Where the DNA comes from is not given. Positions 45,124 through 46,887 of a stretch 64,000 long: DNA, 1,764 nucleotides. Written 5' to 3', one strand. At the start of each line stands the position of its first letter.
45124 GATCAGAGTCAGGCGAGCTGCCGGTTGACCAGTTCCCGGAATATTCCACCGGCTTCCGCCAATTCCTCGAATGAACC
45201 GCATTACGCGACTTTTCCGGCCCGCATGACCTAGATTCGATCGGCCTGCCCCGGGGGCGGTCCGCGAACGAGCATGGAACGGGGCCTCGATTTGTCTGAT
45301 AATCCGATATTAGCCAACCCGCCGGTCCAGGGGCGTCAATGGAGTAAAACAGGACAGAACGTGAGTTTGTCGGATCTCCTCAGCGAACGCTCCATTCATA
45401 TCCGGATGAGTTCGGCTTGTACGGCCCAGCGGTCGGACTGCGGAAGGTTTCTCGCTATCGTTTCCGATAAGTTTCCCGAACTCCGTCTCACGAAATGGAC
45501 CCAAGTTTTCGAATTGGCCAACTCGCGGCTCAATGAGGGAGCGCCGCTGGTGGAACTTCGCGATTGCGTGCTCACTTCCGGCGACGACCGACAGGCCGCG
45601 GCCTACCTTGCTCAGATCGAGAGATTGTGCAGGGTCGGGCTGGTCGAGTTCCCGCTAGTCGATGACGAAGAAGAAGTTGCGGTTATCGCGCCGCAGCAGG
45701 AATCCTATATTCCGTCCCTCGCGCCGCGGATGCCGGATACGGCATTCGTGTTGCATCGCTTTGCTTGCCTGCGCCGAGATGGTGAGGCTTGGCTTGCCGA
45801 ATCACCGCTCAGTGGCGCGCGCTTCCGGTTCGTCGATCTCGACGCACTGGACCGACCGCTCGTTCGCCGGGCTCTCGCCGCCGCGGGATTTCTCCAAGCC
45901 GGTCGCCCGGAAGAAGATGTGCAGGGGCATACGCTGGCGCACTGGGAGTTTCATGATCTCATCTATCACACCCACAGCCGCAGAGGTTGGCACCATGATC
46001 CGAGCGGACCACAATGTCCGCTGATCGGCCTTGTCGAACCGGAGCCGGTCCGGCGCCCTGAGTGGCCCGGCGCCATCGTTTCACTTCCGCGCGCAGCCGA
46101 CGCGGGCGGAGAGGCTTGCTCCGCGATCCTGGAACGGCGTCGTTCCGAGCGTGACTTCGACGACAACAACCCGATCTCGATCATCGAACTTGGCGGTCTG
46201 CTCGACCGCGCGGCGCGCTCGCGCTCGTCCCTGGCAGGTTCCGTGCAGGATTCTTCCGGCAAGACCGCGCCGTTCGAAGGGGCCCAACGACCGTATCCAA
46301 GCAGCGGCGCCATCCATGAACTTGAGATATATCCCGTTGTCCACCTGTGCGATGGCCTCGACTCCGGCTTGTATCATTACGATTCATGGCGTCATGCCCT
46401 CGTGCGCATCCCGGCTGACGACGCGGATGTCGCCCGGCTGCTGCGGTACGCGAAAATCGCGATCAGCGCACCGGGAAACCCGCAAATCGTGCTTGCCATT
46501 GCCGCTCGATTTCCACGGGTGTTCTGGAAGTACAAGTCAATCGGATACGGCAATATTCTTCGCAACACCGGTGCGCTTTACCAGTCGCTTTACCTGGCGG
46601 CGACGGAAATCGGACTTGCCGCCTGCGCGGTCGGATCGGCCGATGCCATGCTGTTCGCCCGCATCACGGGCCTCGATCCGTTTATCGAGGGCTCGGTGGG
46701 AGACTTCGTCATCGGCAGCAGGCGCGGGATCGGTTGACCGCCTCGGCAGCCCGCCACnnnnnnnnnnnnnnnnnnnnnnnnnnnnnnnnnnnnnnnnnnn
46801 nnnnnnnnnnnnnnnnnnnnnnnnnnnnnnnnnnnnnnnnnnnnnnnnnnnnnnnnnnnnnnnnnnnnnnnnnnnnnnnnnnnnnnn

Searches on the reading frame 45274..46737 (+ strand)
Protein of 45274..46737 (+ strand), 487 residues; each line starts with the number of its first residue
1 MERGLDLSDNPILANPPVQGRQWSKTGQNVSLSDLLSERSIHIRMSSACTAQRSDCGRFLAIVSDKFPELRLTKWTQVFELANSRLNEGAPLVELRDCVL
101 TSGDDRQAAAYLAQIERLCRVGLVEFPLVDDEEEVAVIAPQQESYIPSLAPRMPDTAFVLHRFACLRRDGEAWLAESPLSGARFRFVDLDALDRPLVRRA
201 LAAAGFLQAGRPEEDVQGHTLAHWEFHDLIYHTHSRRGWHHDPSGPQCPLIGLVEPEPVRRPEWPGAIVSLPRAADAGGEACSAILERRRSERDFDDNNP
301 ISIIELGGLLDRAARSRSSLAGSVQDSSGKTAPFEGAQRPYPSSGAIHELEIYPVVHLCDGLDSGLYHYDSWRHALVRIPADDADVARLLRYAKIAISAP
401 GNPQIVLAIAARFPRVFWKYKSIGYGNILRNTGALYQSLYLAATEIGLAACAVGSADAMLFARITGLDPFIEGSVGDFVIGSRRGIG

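Call 5: search_protein_families(library=ncbifam, proteins=[window:45274-46737:+], max_evalue=0.01)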
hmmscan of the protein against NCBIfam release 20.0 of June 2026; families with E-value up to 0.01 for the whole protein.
window:45274-46737:+ (487 aa): 2 families
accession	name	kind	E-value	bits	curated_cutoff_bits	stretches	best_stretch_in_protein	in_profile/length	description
TIGR03605.1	antibiot_sagB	domain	2.5e-43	147.5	78.4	1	305-481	4-172/173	SagB family peptide dehydrogenase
TIGR04511.1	SagB_rel_DH_2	exception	4.8e-30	104.9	240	1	256-475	151-361/380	putative peptide maturation dehydrogenase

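Call 6: search_protein_families(library=pfam, proteins=[window:45274-46737:+], max_evalue=0.01)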
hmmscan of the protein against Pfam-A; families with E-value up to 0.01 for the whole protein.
window:45274-46737:+ (487 aa): 2 families
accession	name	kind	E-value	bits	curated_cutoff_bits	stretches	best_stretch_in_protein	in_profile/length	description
PF00881.29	Nitroreductase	-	2.8e-15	57.3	23.5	1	287-474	2-159/167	Nitroreductase family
PF22767.2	ThcOx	-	2.2e-10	41.9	27.7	2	216-240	85-109/110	Cyanobactin oxidase ThcOx,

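Call 34: search_solved_structures(query=window:45427-46737:+, max_evalue=0.01, show_alignments=2)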
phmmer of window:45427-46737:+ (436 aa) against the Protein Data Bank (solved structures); distinct sequences matched with E-value up to 0.01: 6.
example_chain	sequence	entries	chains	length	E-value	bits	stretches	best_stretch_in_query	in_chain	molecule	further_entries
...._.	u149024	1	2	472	5.8e-49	170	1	164-432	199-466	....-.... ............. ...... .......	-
5lq4_B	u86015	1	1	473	5.9e-49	170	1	164-432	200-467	CyaGox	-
5lq4_A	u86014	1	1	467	6.1e-49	170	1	164-432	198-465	CyaGox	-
6gos_C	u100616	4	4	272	3.3e-08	35.8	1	282-400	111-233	Microcin B17-processing protein McbC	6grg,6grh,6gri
3eo7_A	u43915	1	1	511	5.4e-07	31.7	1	288-425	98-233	Putative Nitroreductase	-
7ly5_B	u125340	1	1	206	0.0034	19.2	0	233-405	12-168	BmdC, oxidase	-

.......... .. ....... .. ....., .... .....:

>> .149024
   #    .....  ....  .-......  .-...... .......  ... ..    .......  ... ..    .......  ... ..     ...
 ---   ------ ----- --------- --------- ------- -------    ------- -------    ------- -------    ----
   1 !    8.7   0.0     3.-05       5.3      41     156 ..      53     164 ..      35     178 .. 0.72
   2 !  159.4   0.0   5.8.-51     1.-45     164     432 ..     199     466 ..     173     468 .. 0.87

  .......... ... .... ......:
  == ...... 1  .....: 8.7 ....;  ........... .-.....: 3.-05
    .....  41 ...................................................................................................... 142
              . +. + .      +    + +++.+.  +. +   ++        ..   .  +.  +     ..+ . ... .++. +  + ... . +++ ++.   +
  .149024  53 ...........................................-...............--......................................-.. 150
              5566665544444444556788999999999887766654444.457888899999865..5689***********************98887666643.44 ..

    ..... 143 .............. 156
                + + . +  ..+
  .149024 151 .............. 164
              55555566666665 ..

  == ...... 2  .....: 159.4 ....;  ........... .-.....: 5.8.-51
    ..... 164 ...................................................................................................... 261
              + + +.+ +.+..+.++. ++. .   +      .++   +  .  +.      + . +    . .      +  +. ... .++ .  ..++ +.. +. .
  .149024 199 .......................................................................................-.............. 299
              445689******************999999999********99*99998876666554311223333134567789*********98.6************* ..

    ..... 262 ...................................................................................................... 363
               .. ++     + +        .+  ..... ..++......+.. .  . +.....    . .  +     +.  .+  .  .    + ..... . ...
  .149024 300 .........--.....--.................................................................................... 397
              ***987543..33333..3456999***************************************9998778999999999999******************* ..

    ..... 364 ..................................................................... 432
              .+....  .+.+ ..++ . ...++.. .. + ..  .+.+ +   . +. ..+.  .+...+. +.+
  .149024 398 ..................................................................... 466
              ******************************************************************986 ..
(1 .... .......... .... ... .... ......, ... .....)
